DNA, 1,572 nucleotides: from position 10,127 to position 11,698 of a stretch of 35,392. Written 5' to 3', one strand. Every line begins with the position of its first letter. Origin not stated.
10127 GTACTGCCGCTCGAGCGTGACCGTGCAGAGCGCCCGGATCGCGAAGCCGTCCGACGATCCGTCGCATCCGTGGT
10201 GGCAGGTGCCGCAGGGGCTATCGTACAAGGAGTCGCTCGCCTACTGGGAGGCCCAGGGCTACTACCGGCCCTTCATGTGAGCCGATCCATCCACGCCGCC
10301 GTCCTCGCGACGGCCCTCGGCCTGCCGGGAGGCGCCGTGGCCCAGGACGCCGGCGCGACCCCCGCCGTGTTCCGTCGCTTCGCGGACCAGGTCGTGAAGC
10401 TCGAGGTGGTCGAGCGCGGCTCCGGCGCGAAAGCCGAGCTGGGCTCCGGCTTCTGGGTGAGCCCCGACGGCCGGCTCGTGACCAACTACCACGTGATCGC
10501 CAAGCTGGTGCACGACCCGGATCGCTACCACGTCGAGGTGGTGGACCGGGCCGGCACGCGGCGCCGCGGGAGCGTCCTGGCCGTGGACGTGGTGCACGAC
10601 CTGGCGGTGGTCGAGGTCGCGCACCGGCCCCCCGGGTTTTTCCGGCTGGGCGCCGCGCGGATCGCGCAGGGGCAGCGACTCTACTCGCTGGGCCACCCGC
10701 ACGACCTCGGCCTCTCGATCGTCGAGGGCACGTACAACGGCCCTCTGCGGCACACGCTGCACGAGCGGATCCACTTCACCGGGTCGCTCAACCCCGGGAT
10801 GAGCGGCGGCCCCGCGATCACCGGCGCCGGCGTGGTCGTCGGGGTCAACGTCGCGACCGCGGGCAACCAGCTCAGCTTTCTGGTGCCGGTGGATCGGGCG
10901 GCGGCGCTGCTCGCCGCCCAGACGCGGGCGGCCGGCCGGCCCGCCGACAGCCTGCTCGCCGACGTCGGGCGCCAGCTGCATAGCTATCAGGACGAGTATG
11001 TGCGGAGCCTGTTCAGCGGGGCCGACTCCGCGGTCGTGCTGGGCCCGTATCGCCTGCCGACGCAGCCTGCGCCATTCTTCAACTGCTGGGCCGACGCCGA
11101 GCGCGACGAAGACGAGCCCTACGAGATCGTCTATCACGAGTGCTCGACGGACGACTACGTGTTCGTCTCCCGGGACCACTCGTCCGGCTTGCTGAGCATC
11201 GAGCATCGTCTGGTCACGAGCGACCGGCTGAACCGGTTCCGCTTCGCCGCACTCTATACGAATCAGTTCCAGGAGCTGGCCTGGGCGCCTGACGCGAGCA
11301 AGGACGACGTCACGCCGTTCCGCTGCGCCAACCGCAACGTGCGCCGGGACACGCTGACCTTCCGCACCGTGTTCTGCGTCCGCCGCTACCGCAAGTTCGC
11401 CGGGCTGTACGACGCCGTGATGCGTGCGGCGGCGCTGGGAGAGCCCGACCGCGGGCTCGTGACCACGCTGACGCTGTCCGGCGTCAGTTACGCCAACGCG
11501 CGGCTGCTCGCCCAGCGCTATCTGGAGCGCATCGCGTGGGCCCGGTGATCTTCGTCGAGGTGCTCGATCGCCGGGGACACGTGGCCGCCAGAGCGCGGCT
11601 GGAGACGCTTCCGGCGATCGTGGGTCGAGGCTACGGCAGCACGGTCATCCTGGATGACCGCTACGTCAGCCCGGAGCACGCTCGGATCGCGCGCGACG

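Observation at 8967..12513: Candidate uncharacterised trans-envelope module: Zn-ribbon protein / secreted S1 protease with novel C-terminal domain / FHA-multipass membrane protein, preceded by a membrane LAS-like peptidase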

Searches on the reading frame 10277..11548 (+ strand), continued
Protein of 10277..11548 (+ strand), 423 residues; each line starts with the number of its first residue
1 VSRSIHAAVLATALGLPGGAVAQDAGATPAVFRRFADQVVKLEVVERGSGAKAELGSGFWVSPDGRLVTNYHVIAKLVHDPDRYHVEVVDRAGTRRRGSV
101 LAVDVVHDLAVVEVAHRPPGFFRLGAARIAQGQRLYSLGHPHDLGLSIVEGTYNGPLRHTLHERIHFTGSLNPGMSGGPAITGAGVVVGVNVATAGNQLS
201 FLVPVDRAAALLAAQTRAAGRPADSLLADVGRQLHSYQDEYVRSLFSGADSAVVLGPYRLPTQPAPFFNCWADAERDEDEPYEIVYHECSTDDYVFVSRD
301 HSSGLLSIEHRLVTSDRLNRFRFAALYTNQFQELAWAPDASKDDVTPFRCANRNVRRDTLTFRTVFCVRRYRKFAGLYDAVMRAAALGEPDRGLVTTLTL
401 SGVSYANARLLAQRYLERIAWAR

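Call 73: search_protein_families(library=pfam, proteins=[L075:7500-8150:+, L070:7500-8126:+, L009:7500-8141:+, L053:7500-8135:+], max_evalue=10)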
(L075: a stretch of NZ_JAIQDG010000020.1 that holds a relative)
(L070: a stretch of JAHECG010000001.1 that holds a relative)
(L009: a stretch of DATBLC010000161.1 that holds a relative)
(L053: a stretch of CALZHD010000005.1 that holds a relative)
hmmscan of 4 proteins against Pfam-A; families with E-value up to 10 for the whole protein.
L075:7500-8150:+ (217 aa): 3 families
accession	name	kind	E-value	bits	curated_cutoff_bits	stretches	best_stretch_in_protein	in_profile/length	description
PF24800.1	DUF7702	-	0.017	14.8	27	1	52-106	111-165/244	Domain of unknown function (DUF7702)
PF19545.4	DUF6069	-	0.053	14.1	27.2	1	82-168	7-96/129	Family of unknown function (DUF6069)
PF01027.25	Bax1-I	-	0.25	11.5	34.1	1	59-162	13-111/207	Inhibitor of apoptosis-promoting Bax1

L070:7500-8126:+ (209 aa): 3 families
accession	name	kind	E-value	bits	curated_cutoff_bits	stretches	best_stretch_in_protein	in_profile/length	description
PF15993.10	Fuseless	-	0.0069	16.2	25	1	24-95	216-287/298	Fuseless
PF16996.10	Asp4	-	1.3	9.7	27.7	1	4-35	23-54/55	Accessory secretory protein Sec Asp4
PF23778.1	Phage_holin_2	-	7.9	7.2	32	1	119-168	4-50/92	Putative phage holin family 2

L009:7500-8141:+ (214 aa): 1 family
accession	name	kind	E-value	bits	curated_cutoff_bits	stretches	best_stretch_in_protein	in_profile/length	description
PF14015.11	DUF4231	-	0.023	15.6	24.7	1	7-59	37-88/103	Protein of unknown function (DUF4231)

L053:7500-8135:+ (212 aa): 5 families
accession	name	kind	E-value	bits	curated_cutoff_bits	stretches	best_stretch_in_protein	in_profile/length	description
PF19845.4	DUF6320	-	0.015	15.6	29.9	1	88-162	13-84/186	Family of unknown function (DUF6320)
PF11992.13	TgpA_N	-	0.24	10.8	30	1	19-168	18-126/333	TgpA N-terminal domain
PF09773.14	Meckelin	-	0.24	9.8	25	1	108-164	746-802/825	Meckelin (Transmembrane protein 67)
PF10754.15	DUF2569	-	0.53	11.1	26.5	1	117-206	52-138/143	Protein of unknown function (DUF2569)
PF07695.17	7TMR-DISM_7TM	-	3.4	8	29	0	23-169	34-175/205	7TM diverse intracellular signalling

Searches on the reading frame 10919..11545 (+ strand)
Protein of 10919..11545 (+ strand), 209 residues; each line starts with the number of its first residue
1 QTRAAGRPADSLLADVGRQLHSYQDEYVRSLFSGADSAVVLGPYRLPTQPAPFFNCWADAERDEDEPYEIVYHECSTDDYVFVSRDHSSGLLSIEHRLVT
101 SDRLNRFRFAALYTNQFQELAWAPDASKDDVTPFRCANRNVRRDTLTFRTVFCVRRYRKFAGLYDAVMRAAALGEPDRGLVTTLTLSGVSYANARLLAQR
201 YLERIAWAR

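Call 26: search_protein_representatives(protein=window:10919-11545:+)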
Query: 209 residues. Proteins with E-value up to 0.001 (for the whole library): 530; up to 1e-10: 331; up to 1e-30: 59. The best 150 are listed.
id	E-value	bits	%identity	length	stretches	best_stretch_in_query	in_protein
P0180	9.0e-66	237.8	55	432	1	8-209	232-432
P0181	1.0e-63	231.1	54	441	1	6-209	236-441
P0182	1.2e-61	224.3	50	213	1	3-208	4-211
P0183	1.2e-61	224.3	52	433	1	8-207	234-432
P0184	3.3e-58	213.1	51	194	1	16-205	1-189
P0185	2.5e-57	210.3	49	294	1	8-207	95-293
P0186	4.3e-56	206.2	47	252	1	4-208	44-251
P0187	2.5e-55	203.7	48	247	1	7-207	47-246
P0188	1.2e-54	201.5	48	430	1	9-208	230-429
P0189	1.2e-50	188.4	46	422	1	12-209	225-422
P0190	2.9e-49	183.9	44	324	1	9-208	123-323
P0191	6.2e-49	182.8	46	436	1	4-207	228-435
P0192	1.3e-48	181.8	45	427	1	13-209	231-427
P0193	4.6e-48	180.0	47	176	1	32-205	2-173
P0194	8.3e-48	179.2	44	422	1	16-209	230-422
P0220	3.4e-35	138.0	47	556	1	8-143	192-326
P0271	1.2e-25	106.8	32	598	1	11-207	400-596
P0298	5.1e-23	98.2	29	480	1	11-205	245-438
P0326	1.2e-20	90.5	28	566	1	9-207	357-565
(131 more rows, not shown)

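Call 43: predict_structure(alignment_id=A2)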
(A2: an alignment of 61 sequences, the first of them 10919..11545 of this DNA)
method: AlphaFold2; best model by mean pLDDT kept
length: 209 residues; sequences in the alignment: 61
mean_pLDDT: 88.0   pTM: 0.86
mean pLDDT of the five models: 88.0, 87.8, 87.1, 83.3, 82.6
residues with pLDDT >= 90: 118; 70-90: 76; 50-70: 11; < 50: 4
segments of 3 or more residues with pLDDT < 50: 1-4
pLDDT, mean of each block of 10 residues (from residue 1): 52 83 85 86 92 91 90 93 86 95 93 85 81 95 89 94 94 90 95 95 87
secondary structure, 60 per line:
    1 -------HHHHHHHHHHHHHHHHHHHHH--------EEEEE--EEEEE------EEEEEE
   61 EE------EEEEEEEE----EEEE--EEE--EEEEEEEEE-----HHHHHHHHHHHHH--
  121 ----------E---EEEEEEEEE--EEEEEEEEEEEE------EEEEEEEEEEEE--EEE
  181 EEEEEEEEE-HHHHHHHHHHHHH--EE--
elements in order: H8-28 E37-41 E44-48 E55-62 E69-76 E81-84 E87-89 E92-100 H106-118 E135-143 E146-157 E164-175 E178-189 H191-203

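Call 47: fold_search(model_id=the predicted structure, library=pdb)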
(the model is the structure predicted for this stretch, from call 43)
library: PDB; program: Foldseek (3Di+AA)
matches with E <= 10: 1264; with E <= 0.001: 3
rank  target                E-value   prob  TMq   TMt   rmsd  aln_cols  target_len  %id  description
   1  8z9d_P                5.6e-04  1.00  0.39  0.43   8.6       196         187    7  cryo-EM structure of PSII-LHCII megacomplex from spinach (released 2024-11-13)
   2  6kac_P                6.0e-04  1.00  0.40  0.44   8.2       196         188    8  Cryo-EM structure of the C2S2-type PSII-LHCII supercomplex from Chlamydomonas reihardtii (released 2019-10-23)
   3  9gnw_P                8.8e-04  1.00  0.40  0.44   8.0       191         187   10  Universal PSII assembly intermediate (released 2025-09-17)
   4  7pi0_P                1.0e-03  1.00  0.37  0.41   8.6       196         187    7  Unstacked compact Dunaliella PSII (released 2022-08-17)
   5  6xrr_D                1.6e-03  0.96  0.28  0.38  15.6       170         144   14  Structure of SciW bound to the Rhs1 Transmembrane Domain from Salmonella typhimurium (released 2020-12-30)
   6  6n4v_A                1.6e-03  0.94  0.29  0.24  15.0       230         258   11  CryoEM structure of Leviviridae PP7 WT coat protein dimer capsid (PP7PP7-WT) (released 2019-04-03)
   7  5zxa                  1.8e-03  0.99  0.33  0.39   8.8       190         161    8  Crystal structure of fibronectin-binding protein Apa mutant from Mycobacterium tuberculosis (released 2019-05-29)
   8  5zx9                  2.0e-03  0.99  0.36  0.43   9.4       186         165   10  Crystal structure of apo form fibronectin-binding protein Apa from Mycobacterium tuberculosis (released 2019-05-29)
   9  6xrb_A                2.4e-03  0.96  0.29  0.37  16.3       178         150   14  Crystal structure of SciW from Salmonella typhimurium (released 2020-12-30)
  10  9i4t_P                2.7e-03  1.00  0.38  0.45   8.5       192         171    6  Photosystem II from Arabidopsis thaliana (released 2026-03-25)
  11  5xnl_P                3.3e-03  0.99  0.38  0.41   9.9       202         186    8  Structure of stacked C2S2M2-type PSII-LHCII supercomplex from Pisum sativum (released 2017-09-20)
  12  4rth_A                4.0e-03  0.99  0.36  0.43   8.7       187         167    8  The crystal structure of PsbP from Zea mays (released 2015-03-11)
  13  4rth_B                4.2e-03  0.99  0.39  0.46   8.3       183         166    8  The crystal structure of PsbP from Zea mays (released 2015-03-11)
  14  1eq6                  4.2e-03  0.99  0.38  0.41   9.0       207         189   14  1.9 ANGSTROM RESOLUTION CRYSTAL STRUCTURE OF THE SACCHAROMYCES CEREVISIAE RAN-BINDING PROTEIN MOG1P (released 2000-05-27)
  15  3jcu_P                4.7e-03  0.99  0.39  0.45   8.5       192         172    7  Cryo-EM structure of spinach PSII-LHCII supercomplex at 3.2 Angstrom resolution (released 2016-05-25)
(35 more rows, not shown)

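Call 59: search_dna_similar(query=window:10919-11545:+, collection=plasmids, mode=protein, max_evalue=0.001, max_rows=15)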
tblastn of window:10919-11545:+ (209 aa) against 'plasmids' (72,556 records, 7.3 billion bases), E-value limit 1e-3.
No match.

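Call 60: search_dna_similar(query=window:10919-11545:+, collection=phages, mode=protein, max_evalue=0.001, max_rows=10)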
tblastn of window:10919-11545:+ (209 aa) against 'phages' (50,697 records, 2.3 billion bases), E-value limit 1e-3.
No match.

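Call 61: search_protein_families(library=pfam, proteins=[P0271, P0326, P0220, P0298], max_evalue=10)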
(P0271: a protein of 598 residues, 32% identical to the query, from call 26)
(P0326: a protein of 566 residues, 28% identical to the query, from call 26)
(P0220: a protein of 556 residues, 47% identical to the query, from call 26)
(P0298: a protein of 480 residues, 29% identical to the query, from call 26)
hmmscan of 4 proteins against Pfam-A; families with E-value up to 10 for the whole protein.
P0271 (598 aa): 4 families
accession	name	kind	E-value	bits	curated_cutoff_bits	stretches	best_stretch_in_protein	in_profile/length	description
PF13365.12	Trypsin_2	-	3.8e-27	96.2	27.6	1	225-364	1-144/144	Trypsin-like peptidase domain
PF00089.32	Trypsin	-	2.2e-05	24.8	20.6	1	221-381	22-213/220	Trypsin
PF02907.21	Peptidase_S29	-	0.058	13.6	25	1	348-376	108-136/149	Hepatitis C virus NS3 protease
PF10459.15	Peptidase_S46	-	4.7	6.2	22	0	346-365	631-650/698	Peptidase S46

P0326 (566 aa): 4 families
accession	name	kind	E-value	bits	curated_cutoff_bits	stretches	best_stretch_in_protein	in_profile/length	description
PF13365.12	Trypsin_2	-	5.5e-21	76.3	27.6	2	233-328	53-144/144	Trypsin-like peptidase domain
PF00089.32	Trypsin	-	6.9e-05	23.2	20.6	1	302-338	163-204/220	Trypsin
PF01732.22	Mycop_pep_DUF31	-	0.0013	18.9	27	2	304-330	319-345/346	Mycoplasma peptidase (DUF31)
PF00949.27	Peptidase_S7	-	0.025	14.9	20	2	310-333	94-117/131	Peptidase S7, Flavivirus NS3 serine protease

P0220 (556 aa): 5 families
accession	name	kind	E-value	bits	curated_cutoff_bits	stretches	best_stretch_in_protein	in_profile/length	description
PF13365.12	Trypsin_2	-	4.8e-23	82.9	27.6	1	26-160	1-144/144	Trypsin-like peptidase domain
PF00498.31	FHA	-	0.00013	22.7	20.7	1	414-442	2-30/67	FHA domain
PF00089.32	Trypsin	-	0.00085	19.6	20.6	1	23-176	24-214/220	Trypsin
PF16697.10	Yop-YscD_cpl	-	0.0013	19.4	33.2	1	412-471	18-78/94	Inner membrane component of T3SS, cytoplasmic domain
PF10459.15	Peptidase_S46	-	0.14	11.2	22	1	24-52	47-75/698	Peptidase S46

P0298 (480 aa): 3 families
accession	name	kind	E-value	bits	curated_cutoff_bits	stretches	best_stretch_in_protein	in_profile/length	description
PF13365.12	Trypsin_2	-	3.3e-22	80.2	27.6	1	73-209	1-144/144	Trypsin-like peptidase domain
PF00089.32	Trypsin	-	5.7e-05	23.5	20.6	1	66-213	21-198/220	Trypsin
PF24882.1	WHD_ORC2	-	0.013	15.5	27.3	1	367-385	16-34/63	ORC2 WHD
